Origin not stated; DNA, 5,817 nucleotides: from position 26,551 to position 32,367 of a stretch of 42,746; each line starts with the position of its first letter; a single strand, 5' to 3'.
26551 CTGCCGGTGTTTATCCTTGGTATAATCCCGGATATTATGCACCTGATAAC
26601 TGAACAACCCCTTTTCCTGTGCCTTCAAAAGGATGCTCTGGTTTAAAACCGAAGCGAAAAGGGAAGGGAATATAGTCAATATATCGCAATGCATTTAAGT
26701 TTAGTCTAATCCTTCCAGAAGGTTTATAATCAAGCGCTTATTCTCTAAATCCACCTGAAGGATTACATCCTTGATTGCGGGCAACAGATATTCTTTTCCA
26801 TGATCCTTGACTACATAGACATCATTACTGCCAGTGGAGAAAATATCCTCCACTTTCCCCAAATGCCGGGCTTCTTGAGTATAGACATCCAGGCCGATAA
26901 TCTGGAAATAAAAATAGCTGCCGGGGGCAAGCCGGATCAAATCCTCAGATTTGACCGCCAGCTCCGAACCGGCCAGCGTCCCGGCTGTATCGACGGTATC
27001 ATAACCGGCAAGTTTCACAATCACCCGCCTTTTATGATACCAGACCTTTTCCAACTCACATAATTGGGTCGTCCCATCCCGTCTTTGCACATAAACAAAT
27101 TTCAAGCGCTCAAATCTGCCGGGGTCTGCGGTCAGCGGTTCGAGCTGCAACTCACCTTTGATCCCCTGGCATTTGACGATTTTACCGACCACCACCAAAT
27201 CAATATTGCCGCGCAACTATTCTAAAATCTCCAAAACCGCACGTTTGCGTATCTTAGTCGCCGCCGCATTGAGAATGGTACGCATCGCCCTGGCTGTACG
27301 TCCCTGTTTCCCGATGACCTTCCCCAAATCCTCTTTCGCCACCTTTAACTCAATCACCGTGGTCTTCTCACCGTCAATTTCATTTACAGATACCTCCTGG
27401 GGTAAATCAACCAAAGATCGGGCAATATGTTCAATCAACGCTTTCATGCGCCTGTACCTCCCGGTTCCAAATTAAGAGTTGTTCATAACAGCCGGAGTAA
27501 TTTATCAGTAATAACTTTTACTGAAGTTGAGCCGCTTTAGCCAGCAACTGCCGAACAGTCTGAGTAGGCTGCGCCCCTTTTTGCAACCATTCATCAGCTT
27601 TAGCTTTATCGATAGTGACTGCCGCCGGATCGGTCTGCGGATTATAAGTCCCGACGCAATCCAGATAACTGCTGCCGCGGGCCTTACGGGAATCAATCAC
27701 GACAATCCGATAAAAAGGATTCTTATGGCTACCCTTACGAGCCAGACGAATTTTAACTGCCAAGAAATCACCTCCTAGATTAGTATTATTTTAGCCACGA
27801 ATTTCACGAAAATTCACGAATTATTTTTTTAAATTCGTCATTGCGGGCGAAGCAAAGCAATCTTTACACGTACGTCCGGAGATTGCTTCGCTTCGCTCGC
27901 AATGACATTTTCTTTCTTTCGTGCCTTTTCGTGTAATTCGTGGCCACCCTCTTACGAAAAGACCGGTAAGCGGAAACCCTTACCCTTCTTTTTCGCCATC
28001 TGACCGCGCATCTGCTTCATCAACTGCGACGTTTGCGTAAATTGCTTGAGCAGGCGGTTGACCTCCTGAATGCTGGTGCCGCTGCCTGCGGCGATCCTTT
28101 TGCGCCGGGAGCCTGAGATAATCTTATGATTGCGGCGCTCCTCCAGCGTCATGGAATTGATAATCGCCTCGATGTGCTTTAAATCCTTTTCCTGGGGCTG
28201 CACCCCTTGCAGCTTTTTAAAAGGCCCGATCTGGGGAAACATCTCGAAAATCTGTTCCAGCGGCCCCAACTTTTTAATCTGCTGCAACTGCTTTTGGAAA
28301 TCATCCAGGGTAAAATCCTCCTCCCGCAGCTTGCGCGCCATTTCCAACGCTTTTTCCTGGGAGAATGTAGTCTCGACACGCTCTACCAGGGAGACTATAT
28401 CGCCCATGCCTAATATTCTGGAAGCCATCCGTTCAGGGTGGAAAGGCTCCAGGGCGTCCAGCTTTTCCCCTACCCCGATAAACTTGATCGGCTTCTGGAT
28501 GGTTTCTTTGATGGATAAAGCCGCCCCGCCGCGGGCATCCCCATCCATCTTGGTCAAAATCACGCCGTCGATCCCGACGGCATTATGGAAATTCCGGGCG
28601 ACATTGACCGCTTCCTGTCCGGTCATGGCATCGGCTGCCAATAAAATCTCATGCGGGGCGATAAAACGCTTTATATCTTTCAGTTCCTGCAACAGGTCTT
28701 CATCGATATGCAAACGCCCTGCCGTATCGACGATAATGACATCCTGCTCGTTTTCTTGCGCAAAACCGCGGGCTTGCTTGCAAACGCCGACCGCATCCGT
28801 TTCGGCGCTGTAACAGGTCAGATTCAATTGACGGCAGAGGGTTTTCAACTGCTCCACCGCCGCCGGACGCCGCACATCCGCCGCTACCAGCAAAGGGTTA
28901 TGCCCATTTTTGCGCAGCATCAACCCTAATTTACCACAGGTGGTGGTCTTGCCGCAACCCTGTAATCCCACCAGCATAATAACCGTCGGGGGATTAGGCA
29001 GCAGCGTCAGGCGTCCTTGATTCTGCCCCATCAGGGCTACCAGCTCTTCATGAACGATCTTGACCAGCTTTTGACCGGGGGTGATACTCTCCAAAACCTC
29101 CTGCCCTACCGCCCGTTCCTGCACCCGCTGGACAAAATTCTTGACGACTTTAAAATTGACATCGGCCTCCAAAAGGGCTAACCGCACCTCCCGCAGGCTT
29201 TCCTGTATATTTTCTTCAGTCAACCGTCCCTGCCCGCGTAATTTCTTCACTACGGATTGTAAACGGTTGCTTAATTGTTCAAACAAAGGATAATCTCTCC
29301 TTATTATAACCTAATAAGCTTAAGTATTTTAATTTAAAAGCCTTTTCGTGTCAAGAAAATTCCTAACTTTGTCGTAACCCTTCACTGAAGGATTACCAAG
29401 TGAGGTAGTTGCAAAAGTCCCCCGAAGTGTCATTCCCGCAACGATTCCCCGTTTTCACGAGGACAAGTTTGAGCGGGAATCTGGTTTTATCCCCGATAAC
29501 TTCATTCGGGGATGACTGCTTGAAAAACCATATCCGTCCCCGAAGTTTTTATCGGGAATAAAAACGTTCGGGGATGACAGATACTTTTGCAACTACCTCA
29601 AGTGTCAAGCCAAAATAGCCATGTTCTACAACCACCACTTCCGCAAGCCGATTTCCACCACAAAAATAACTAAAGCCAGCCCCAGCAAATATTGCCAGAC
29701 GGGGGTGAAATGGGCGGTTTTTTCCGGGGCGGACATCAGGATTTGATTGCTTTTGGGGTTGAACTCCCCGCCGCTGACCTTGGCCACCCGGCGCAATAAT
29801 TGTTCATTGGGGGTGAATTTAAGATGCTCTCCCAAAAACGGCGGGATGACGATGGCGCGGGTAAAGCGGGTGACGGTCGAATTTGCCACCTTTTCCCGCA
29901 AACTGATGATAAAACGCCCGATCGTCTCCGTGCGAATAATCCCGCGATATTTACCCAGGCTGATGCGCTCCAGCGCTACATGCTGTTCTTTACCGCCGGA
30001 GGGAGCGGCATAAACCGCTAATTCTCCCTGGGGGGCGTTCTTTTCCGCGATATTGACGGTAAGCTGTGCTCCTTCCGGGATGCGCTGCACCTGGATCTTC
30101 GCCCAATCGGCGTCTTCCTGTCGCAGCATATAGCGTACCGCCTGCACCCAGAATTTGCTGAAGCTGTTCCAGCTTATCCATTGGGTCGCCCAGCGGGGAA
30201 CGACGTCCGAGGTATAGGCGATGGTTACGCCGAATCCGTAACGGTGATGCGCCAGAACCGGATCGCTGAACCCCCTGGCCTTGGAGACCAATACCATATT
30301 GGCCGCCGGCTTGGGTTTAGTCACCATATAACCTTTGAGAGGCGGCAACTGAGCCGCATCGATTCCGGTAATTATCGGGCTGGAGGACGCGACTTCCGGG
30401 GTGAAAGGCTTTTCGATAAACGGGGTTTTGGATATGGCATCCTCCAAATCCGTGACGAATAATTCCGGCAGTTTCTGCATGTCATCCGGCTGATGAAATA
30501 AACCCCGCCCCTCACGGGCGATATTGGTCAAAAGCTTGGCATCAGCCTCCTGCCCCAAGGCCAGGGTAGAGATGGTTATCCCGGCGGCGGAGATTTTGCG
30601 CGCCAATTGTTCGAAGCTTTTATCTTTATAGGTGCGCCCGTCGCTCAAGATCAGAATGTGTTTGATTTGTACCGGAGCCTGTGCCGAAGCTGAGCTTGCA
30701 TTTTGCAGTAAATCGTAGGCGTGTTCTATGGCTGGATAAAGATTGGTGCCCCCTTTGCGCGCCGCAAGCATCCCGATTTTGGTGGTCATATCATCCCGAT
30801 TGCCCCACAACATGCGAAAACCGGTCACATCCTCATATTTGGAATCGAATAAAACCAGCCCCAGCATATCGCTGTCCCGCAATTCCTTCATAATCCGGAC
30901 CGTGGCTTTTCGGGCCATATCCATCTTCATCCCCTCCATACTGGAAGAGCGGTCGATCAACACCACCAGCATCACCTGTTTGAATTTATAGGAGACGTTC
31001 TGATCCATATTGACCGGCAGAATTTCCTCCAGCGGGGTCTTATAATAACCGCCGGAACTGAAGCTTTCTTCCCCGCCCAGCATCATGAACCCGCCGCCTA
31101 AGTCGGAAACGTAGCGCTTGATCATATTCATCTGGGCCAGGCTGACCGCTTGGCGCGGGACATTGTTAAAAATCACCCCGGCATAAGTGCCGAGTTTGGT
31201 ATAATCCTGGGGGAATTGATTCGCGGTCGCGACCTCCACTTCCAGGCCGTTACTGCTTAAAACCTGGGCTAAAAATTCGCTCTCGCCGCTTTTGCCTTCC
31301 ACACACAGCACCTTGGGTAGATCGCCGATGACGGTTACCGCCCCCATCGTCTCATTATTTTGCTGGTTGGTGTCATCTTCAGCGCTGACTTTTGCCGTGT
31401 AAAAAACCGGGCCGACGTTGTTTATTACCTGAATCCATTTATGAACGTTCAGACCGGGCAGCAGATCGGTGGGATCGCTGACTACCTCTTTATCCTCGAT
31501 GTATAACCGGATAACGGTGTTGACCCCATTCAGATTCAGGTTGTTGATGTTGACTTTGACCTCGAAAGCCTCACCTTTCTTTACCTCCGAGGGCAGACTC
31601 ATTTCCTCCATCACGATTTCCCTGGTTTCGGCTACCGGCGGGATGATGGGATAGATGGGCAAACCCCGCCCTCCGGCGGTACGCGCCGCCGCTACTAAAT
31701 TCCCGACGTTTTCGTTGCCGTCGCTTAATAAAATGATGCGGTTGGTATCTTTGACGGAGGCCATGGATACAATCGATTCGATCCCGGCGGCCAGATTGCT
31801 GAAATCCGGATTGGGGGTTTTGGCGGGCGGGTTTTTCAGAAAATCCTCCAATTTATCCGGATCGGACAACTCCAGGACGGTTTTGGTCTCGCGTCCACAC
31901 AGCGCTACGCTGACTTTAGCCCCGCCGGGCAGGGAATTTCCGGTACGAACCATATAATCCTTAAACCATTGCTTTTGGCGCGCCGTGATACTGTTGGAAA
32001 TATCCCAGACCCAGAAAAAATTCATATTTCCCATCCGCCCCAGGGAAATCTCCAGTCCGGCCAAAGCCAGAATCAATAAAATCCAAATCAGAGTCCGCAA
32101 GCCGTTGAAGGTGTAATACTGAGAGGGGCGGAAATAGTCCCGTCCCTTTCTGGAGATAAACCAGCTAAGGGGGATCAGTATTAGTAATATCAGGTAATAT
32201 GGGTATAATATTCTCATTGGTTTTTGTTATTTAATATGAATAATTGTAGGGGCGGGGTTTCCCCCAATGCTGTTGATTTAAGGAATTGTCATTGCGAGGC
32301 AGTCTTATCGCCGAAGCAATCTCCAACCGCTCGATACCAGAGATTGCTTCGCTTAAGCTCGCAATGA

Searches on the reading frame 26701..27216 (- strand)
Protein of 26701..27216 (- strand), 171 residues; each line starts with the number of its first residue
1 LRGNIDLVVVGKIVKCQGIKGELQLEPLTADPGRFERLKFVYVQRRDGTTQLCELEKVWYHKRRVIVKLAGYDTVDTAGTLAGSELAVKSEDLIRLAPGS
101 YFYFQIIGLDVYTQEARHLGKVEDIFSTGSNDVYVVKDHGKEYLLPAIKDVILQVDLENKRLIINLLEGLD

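Call 21: search_protein_families(library=pfam, proteins=[window:26701-27216:-], max_evalue=0.001)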
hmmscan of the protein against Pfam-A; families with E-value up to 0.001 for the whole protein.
window:26701-27216:- (171 aa): 3 families
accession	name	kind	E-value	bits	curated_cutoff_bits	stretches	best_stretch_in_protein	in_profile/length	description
PF01782.24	RimM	-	8.8e-20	71.2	23.5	1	9-91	1-83/84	RimM N-terminal domain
PF24986.1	PRC_RimM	-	1.4e-14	53.9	27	1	104-170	2-69/69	RimM PRC barrel domain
PF05239.21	PRC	-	3.5e-11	43.4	21.2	1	99-169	2-76/78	PRC-barrel domain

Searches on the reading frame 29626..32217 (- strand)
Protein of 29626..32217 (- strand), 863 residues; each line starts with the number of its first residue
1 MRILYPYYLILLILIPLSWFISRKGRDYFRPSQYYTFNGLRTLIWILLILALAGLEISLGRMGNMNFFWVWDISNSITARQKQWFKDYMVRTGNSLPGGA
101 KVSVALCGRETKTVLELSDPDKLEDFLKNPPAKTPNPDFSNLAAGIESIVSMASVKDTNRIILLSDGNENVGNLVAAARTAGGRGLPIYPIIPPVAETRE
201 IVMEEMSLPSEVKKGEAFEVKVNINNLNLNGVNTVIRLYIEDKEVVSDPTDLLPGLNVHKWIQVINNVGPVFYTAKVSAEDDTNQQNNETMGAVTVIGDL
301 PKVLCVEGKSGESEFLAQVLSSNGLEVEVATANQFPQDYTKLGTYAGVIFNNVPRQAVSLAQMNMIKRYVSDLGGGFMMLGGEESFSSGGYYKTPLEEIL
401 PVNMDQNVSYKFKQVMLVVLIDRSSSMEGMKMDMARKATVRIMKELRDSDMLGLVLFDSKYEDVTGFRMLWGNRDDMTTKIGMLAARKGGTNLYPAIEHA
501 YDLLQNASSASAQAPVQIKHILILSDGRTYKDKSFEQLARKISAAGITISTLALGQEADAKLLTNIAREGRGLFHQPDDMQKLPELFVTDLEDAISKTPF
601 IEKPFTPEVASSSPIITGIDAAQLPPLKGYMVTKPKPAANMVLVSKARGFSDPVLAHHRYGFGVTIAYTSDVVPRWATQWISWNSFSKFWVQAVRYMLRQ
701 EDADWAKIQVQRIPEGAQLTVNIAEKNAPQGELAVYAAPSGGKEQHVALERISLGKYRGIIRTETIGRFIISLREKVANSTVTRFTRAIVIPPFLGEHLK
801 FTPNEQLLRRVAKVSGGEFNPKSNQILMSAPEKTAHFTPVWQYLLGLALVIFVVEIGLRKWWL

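Call 21: search_protein_families(library=pfam, proteins=[window:29626-32217:-], max_evalue=0.001)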
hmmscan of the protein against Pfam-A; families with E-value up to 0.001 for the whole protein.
window:29626-32217:- (863 aa): 5 families
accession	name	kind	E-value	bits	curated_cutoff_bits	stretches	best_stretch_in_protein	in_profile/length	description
PF00092.34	VWA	-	8e-26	91.7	23.8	1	417-587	2-172/174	von Willebrand factor type A domain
PF13768.12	VWA_3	-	8.1e-21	75.1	27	1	417-575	3-154/155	von Willebrand factor type A domain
PF13519.12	VWA_2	-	2.2e-18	67.3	27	1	417-527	1-106/107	von Willebrand factor type A domain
PF07090.17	GATase1_like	-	8.2e-15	55.5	27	1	607-696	156-244/247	Putative glutamine amidotransferase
PF05762.20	VWA_CoxE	-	0.00016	21.6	26.4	1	413-553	55-186/222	VWA domain containing CoxE-like protein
